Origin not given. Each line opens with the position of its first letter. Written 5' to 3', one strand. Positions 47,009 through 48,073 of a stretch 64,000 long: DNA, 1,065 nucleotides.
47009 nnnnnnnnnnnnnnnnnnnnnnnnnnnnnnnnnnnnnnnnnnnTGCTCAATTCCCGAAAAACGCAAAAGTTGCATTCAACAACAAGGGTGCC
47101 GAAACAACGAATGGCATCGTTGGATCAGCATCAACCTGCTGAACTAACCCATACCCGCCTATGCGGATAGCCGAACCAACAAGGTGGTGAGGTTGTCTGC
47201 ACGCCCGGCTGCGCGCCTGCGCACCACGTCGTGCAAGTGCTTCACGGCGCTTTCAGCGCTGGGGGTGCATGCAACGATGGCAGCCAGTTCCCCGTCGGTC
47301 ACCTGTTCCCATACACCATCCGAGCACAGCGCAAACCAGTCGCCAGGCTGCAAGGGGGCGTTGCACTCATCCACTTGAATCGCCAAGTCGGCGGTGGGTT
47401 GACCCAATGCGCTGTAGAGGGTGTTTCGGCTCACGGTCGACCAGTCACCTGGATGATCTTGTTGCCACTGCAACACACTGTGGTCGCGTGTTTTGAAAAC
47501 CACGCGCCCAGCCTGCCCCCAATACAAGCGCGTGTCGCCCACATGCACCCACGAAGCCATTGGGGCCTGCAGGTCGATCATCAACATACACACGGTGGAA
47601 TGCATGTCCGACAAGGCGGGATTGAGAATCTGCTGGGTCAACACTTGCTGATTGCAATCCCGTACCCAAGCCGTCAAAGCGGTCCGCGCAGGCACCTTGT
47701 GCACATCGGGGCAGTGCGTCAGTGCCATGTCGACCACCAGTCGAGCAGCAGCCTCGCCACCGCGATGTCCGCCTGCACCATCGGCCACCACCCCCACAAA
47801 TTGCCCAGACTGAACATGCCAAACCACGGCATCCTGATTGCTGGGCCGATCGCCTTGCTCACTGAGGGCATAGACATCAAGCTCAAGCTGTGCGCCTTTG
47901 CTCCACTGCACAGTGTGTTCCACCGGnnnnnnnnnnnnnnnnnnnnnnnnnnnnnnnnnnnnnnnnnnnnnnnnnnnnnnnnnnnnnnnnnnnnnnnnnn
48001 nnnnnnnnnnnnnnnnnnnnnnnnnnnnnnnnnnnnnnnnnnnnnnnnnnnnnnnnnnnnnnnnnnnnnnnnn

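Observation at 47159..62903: Incomplete T6SS locus: membrane complex, spike and Thr-phosphorylation regulators only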

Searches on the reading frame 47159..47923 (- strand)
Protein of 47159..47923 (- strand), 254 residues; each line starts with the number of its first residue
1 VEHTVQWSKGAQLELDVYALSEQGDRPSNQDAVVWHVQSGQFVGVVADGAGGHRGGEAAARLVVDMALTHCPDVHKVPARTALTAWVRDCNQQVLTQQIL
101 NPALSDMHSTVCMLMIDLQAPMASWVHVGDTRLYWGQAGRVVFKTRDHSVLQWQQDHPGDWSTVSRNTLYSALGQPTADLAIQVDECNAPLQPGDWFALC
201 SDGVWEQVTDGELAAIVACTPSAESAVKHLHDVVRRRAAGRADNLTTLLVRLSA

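Call 4: search_protein_families(library=pfam, proteins=[window:47159-47923:-], max_evalue=0.01)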
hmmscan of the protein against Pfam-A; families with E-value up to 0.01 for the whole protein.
window:47159-47923:- (254 aa): 3 families
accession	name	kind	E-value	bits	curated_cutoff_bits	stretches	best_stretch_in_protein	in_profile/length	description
PF13672.11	PP2C_2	-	7.6e-17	62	24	1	27-218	10-183/209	Protein phosphatase 2C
PF07228.17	SpoIIE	-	2e-07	31.6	25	1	182-252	111-191/192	Stage II sporulation protein E (SpoIIE)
PF14053.11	DUF4248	-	0.0021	18.5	27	0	65-92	9-36/68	Domain of unknown function (DUF4248)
